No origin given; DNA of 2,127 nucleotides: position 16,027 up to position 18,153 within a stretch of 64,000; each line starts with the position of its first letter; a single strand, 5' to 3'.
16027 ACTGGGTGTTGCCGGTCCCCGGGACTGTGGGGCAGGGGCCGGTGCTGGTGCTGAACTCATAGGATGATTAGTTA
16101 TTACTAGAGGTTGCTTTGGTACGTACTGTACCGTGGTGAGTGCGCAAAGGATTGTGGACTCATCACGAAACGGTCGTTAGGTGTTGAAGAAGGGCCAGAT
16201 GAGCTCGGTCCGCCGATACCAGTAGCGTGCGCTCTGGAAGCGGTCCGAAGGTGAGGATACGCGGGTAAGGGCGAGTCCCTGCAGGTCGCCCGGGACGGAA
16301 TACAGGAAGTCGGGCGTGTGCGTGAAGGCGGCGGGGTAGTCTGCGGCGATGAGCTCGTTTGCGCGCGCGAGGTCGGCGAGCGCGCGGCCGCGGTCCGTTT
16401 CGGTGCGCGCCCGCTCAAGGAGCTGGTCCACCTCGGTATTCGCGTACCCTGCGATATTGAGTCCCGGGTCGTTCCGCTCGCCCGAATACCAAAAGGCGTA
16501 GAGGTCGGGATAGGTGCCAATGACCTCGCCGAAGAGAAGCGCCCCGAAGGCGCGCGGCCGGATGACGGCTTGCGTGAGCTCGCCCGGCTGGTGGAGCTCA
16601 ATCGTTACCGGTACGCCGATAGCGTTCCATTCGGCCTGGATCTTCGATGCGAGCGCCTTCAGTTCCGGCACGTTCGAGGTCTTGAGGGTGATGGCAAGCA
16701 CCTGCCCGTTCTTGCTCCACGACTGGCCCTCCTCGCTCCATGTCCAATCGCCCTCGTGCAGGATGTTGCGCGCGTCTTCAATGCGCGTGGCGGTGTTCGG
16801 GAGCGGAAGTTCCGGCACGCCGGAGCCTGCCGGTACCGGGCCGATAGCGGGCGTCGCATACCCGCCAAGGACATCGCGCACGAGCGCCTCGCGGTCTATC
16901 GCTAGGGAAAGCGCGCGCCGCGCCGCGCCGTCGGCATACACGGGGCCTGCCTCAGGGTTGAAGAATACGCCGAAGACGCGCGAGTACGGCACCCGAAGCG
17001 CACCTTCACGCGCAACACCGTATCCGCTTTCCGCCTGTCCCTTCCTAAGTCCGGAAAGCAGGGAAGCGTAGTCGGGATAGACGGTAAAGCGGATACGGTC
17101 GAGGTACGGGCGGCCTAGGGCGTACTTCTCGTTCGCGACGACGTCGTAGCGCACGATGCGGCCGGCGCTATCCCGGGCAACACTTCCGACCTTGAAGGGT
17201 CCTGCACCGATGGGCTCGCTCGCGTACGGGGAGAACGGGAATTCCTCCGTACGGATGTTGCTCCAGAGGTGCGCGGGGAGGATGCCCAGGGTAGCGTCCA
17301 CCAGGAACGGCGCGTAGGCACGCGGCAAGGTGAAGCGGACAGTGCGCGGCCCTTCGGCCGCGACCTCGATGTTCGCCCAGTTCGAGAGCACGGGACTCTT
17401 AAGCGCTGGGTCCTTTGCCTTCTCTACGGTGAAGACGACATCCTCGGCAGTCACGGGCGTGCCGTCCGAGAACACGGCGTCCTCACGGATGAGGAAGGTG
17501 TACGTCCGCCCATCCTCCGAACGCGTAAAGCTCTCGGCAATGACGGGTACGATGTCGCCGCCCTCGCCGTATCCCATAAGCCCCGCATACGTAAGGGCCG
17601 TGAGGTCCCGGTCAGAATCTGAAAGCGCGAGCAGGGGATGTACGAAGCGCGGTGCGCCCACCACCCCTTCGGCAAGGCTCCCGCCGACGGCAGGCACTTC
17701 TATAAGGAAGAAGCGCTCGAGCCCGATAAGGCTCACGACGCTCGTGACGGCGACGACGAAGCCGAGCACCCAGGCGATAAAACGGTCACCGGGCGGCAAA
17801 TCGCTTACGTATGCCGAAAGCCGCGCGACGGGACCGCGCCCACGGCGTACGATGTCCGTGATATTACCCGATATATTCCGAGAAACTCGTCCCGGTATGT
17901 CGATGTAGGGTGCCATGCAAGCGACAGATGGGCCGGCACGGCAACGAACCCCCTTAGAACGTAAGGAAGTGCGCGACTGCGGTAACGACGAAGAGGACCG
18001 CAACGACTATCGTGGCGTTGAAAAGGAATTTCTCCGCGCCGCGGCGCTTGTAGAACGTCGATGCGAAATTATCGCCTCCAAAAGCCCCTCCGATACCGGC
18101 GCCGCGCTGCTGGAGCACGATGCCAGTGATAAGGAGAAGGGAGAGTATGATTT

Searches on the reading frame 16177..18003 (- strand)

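Call 17: search_protein_families(library=pfam, proteins=[window:16177-18003:-], max_evalue=0.001)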
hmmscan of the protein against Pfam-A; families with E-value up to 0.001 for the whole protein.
window:16177-18003:- (608 aa): 1 family
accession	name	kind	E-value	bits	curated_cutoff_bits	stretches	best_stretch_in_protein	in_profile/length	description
PF00496.27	SBP_bac_5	-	1.5e-61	209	32.4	1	151-506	2-358/368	Bacterial extracellular solute-binding proteins, family 5 Middle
